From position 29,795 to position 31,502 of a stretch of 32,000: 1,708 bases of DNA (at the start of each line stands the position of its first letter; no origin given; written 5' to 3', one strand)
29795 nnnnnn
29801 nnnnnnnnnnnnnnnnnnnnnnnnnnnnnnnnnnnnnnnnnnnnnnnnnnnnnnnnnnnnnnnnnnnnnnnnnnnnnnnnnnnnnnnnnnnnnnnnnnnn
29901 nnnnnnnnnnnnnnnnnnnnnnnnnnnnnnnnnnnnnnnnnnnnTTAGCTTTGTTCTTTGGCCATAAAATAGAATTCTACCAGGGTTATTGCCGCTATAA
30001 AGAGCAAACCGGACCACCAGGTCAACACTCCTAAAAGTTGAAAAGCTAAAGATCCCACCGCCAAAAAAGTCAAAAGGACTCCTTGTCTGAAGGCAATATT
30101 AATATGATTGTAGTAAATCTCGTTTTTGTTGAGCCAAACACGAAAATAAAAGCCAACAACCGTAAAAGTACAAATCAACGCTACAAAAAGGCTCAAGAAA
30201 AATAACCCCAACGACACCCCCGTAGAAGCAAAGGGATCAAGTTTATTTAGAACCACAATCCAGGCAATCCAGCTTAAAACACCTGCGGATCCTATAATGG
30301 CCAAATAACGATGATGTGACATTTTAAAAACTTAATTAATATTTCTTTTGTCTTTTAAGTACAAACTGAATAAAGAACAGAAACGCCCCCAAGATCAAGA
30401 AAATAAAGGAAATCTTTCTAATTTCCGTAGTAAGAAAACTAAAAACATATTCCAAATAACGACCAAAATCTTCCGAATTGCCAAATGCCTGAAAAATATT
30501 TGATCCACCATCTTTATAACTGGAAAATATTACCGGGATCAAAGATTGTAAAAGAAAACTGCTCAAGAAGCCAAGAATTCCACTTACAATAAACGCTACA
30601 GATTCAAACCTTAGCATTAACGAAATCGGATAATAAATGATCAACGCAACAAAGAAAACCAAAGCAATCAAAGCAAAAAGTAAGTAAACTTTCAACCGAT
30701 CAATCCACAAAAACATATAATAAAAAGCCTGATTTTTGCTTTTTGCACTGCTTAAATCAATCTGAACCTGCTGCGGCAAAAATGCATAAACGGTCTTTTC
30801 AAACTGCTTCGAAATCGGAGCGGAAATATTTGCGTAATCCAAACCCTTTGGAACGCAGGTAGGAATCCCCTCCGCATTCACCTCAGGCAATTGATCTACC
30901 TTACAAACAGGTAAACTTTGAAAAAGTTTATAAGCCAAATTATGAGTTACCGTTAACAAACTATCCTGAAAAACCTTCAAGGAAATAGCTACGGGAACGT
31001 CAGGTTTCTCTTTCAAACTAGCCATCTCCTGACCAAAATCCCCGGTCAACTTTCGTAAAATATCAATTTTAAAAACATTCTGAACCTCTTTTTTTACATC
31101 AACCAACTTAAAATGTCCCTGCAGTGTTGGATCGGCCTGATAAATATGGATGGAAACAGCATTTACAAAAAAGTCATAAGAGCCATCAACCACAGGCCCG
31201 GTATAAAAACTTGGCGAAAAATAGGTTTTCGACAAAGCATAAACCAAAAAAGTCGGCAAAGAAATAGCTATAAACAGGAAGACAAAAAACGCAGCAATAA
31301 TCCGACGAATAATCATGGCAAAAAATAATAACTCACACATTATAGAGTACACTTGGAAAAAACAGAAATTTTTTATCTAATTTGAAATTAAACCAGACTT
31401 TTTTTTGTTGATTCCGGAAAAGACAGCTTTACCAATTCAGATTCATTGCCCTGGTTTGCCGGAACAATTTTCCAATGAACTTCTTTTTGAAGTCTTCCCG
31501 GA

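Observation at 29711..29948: Elaborate nested palindromes in the lepB convergent spacer: two hairpins each displaying one copy of a perfect 24-nt GC-rich inverted repeat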

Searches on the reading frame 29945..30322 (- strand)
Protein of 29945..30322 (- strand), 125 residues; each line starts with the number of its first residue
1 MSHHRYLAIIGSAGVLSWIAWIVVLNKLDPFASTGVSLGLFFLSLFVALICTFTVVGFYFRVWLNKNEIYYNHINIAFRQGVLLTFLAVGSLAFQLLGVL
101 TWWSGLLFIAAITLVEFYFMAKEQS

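Call 16: find_encoding_contigs(protein=window:29945-30322:-, flank=6000, max_places=10)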
Protein window:29945-30322:- (125 aa): 4 contigs read that carry it; 1 place shown.
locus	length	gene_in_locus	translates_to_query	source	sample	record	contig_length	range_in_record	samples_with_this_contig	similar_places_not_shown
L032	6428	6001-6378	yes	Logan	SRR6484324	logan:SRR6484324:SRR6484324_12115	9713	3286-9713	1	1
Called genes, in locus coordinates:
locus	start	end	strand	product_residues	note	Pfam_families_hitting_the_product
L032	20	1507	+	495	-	PF01547:SBP_bac_1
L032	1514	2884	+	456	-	PF04932:Wzy_C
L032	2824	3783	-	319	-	PF00551:Formyl_trans_N, PF02911:Formyl_trans_C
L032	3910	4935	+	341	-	PF01368:DHH, PF02272:DHHA1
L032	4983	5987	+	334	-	-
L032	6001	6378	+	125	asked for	-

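Call 30: find_homologous_proteins(query=window:29945-30322:-, max_evalue=0.00001)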
Query window:29945-30322:- (125 aa): 173 proteins with E <= 0.00001 among 357 candidates; the best 120 are listed.
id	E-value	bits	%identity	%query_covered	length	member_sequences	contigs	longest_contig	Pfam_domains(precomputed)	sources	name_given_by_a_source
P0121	1.5e-73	263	100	100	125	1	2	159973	-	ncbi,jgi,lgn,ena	ncbi:MAG: hypothetical protein WC843_01150 [Candidatus Gracilibacteria bacterium]|jgi:hypothetical p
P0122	1.2e-72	260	98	99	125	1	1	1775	-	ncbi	-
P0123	7.6e-72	257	98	99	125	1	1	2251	-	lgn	-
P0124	1.6e-71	256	97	100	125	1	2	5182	-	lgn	-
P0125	3.6e-71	255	96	100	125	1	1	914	-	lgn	-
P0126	1.8e-63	230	86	100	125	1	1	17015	-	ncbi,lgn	-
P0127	2.7e-62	226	79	100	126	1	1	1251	-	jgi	jgi:Na+/melibiose symporter-like transporter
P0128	1.1e-61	225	85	99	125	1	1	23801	-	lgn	-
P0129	1.2e-61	224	81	98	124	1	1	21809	-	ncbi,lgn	-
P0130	1.7e-61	224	82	98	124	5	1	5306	-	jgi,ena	-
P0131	6.6e-61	222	81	98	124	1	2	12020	-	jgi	jgi:hypothetical protein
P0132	1.1e-60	221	79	99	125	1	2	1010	-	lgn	-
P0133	1.3e-60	221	82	98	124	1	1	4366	-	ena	-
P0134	2.0e-60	220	78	100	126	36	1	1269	-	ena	-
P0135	2.3e-60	220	80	98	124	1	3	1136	-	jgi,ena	-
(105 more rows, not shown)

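Call 31: find_encoding_contigs(protein=P0124, flank=6000, max_places=6)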
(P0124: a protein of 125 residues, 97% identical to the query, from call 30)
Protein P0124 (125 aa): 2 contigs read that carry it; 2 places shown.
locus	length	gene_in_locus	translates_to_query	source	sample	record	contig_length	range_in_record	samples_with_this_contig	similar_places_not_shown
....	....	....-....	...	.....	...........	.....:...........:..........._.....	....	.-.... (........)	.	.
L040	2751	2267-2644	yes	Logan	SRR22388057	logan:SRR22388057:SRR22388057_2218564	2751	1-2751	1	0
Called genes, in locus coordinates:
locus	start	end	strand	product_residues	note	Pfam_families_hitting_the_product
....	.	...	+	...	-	?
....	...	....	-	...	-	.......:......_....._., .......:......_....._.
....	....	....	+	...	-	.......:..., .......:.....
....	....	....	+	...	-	-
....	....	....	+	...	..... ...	-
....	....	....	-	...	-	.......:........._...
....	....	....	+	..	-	?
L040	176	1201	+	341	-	PF01368:DHH, PF02272:DHHA1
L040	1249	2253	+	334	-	-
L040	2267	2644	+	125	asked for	-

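Call 32: find_encoding_contigs(protein=P0123, flank=6000, max_places=6)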
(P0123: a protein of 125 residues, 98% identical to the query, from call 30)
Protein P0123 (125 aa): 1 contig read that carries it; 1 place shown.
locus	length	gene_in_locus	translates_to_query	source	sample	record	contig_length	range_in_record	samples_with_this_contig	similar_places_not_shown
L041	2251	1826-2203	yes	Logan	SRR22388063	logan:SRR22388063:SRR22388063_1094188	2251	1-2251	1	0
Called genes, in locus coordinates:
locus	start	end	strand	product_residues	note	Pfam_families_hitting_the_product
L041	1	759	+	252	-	?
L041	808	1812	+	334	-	-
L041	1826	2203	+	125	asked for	-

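Call 33: find_encoding_contigs(protein=P0122, flank=6000, max_places=6)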
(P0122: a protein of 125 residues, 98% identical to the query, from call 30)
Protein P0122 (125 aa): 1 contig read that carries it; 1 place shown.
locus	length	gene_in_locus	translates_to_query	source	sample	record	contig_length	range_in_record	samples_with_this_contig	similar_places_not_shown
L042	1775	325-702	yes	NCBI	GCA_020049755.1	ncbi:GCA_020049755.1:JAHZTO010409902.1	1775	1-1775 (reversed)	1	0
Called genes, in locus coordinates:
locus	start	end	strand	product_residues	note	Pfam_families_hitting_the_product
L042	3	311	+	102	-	?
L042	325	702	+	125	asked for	-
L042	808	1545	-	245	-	PF10502:Peptidase_S26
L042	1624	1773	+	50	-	?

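Call 37: find_encoding_contigs(protein=P0128, flank=10000, max_places=4)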
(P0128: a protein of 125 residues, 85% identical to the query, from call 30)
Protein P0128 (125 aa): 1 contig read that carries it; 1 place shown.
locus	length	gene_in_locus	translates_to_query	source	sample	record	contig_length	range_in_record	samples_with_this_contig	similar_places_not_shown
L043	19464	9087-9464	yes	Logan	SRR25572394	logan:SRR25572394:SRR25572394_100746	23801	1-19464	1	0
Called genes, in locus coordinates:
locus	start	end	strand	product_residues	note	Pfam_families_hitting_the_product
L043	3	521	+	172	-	?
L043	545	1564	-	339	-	-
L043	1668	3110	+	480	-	PF00534:Glycos_transf_1 (weak), PF13692:Glyco_trans_1_4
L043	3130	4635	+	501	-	PF01547:SBP_bac_1, PF13416:SBP_bac_8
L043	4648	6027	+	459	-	PF04932:Wzy_C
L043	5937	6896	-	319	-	PF00551:Formyl_trans_N, PF02911:Formyl_trans_C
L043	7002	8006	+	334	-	PF01368:DHH, PF02272:DHHA1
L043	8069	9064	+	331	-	-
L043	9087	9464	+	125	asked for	-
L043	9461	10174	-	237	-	PF10502:Peptidase_S26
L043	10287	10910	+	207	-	-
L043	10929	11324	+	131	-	-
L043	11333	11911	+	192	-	PF01121:CoaE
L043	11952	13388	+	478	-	PF02934:GatB_N, PF02637:GatB_Yqey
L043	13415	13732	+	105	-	-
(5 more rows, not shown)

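Call 38: find_encoding_contigs(protein=P0125, flank=3000, max_places=4)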
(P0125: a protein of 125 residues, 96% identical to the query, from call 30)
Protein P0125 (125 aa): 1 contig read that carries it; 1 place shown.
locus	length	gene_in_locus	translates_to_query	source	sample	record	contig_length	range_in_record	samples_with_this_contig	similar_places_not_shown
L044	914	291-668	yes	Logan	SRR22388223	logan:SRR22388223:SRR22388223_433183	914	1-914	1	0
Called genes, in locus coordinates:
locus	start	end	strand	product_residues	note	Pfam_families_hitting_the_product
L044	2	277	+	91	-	?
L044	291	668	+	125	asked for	-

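Call 47: search_protein_families(library=pfam, proteins=[window:29945-30322:-], max_evalue=0.01)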
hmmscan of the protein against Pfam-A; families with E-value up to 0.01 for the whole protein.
window:29945-30322:- (125 aa): 0 families
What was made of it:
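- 29945..30322 (-): 125-aa predicted membrane protein of unknown function, right convergent gene. No Pfam hit (call 47).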

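Call 54: find_homologous_proteins(query=L032:20-1507:+, max_evalue=1e-150)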
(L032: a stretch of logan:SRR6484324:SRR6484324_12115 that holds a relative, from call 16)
Query L032:20-1507:+ (495 aa): 185 proteins with E <= 1e-150 among 8000 candidates; the best 120 are listed.
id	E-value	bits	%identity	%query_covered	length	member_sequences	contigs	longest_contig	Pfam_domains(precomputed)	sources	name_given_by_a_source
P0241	3.3e-297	1004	91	100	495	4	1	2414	PF01547.31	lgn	-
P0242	1.0e-230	785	70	100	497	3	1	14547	PF01547.31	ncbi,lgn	-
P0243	2.9e-213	727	67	97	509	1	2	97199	PF13416.12,PF01547.31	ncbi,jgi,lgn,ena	-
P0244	3.5e-209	714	65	98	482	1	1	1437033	PF01547.31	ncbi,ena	-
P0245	4.2e-209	713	65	97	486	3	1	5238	PF13416.12,PF01547.31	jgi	jgi:ABC-type glycerol-3-phosphate transport system substrate-binding protein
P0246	2.0e-208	711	65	96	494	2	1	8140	PF13416.12,PF01547.31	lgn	-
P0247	9.7e-208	709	66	95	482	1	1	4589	PF13416.12,PF01547.31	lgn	-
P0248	1.7e-207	708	63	98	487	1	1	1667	PF13416.12,PF01547.31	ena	-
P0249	2.0e-207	708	64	97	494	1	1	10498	PF13416.12,PF01547.31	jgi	jgi:ABC-type glycerol-3-phosphate transport system substrate-binding protein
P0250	5.5e-207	706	64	98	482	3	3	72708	PF13416.12,PF01547.31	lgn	-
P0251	3.7e-205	700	65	96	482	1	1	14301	PF13416.12,PF01547.31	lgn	-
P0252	1.0e-204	699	65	96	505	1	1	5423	PF01547.31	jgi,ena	-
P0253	1.1e-204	699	63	99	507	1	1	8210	PF13416.12,PF01547.31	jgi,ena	-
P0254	2.3e-204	698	63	99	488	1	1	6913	PF01547.31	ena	-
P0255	3.9e-204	697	63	97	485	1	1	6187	PF13416.12,PF01547.31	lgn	-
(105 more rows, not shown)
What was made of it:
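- Tried and rejected: The homologue search with the L032 solute-binding protein returned a cluster representative on a 2.4-kb contig, so the walk stopped (call 54).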

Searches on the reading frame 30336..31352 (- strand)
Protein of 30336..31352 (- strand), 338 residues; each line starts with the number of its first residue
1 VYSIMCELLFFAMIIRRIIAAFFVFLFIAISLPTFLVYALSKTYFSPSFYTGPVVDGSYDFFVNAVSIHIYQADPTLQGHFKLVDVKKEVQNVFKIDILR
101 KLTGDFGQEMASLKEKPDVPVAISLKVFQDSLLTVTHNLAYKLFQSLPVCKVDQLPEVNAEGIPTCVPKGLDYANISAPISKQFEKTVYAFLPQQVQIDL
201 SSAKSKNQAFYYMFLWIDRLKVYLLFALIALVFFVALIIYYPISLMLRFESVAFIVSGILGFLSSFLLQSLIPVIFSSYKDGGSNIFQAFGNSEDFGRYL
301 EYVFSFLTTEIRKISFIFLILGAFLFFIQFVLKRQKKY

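Call 18: find_encoding_contigs(protein=window:30336-31352:-, flank=10000, max_places=10)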
Protein window:30336-31352:- (338 aa): no gene with exactly this product is on record in the collection.

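Call 47: search_protein_families(library=pfam, proteins=[window:30336-31352:-], max_evalue=0.01)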
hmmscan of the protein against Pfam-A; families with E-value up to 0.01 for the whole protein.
window:30336-31352:- (338 aa): 0 families

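Call 63: find_encoding_contigs(protein=window:30336-31340:-, flank=10000, max_places=10)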
Protein window:30336-31340:- (334 aa): 4 contigs read that carry it; 1 place shown.
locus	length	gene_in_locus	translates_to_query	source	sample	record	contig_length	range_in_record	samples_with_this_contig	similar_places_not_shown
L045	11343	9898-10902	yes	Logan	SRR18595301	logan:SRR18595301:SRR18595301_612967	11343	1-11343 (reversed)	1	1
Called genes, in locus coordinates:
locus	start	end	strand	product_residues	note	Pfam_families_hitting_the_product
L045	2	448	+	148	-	?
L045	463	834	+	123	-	PF01042:Ribonuc_L-PSP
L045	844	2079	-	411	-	PF00162:PGK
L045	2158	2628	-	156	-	PF00885:DMRL_synthase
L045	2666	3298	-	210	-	PF00677:Lum_binding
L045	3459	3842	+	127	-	PF00436:SSB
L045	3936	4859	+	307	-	PF00535:Glycos_transf_2, PF10111:Glyco_tranf_2_2, PF13641:Glyco_tranf_2_3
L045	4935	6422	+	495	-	PF01547:SBP_bac_1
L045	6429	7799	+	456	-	PF04932:Wzy_C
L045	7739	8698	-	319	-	PF00551:Formyl_trans_N, PF02911:Formyl_trans_C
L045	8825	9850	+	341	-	PF01368:DHH, PF02272:DHHA1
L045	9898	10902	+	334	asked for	-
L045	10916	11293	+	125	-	-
